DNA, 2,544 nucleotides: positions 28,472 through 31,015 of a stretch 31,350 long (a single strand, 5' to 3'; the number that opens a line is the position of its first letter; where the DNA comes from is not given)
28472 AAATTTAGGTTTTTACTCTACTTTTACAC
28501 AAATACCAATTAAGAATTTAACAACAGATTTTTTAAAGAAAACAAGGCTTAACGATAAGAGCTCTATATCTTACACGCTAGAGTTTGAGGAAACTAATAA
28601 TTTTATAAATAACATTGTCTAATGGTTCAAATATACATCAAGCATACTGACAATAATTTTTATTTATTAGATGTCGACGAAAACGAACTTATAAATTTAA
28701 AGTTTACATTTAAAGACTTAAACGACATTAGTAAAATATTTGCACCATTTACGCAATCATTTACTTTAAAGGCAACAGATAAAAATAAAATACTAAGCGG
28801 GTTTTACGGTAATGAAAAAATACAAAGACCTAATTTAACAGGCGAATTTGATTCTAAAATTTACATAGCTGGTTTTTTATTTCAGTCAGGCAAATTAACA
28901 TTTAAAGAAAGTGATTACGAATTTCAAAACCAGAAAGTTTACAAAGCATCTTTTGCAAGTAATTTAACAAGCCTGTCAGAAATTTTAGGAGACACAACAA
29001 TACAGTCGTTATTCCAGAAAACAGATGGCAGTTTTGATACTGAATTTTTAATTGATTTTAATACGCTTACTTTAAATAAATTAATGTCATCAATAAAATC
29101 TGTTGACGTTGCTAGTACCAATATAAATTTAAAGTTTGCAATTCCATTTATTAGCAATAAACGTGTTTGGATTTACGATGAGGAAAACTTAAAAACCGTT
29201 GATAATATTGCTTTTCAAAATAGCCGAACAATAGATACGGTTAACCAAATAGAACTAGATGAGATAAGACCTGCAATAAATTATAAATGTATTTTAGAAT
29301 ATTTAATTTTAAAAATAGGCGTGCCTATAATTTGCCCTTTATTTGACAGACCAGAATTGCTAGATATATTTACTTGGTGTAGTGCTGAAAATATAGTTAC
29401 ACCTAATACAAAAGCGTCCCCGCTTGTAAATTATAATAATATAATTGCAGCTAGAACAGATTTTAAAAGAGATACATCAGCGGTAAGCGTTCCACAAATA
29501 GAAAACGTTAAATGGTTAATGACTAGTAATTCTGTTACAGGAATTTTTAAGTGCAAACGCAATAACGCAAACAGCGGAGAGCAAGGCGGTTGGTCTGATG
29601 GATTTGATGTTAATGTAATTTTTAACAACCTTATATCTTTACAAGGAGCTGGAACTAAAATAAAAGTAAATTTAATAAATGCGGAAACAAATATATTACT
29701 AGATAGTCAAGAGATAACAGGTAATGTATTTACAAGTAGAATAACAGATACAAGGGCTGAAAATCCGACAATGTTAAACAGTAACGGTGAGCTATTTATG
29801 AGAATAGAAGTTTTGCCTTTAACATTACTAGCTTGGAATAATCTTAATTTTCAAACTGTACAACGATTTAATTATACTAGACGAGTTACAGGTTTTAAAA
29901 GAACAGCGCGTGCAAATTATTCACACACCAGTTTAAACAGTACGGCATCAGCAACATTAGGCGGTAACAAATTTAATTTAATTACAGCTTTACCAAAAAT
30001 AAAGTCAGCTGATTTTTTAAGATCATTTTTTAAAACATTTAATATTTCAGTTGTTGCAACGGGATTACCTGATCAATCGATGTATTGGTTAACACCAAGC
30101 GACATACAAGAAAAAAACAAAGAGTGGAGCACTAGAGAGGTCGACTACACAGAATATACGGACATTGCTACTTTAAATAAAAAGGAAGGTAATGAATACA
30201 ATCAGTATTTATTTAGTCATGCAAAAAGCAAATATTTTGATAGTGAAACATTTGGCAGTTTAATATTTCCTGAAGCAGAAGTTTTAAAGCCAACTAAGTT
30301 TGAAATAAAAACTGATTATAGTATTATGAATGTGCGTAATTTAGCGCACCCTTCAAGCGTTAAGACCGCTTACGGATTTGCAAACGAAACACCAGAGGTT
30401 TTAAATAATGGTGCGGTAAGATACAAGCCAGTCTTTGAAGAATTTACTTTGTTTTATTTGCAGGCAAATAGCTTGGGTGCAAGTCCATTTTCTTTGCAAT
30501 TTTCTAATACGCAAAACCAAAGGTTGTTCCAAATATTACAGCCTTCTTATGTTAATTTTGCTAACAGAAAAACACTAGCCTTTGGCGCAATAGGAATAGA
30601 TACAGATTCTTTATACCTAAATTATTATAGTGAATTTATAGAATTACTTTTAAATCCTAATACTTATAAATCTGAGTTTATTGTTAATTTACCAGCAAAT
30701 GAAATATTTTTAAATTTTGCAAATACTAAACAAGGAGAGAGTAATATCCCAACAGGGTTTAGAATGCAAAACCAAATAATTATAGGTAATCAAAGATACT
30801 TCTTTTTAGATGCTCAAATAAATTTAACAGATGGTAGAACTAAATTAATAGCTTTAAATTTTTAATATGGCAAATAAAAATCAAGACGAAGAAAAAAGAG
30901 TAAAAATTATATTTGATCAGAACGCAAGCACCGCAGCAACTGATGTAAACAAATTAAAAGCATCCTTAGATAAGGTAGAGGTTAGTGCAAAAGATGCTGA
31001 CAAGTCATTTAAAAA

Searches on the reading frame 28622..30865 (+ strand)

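Call 20: search_protein_families(library=phrogs, max_evalue=0.00001, proteins=[window:28622-30865:+])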
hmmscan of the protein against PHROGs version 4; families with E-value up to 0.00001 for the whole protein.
window:28622-30865:+ (747 aa): 1 family
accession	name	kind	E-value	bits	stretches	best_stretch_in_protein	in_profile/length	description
phrog_38559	-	unknown function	3.5e-11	43.2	1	3-226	4-208/754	-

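Call 59: search_protein_families(library=pfam, max_evalue=0.001, proteins=[window:28622-30865:+])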
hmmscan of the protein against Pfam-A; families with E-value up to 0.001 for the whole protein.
window:28622-30865:+ (747 aa): 0 families
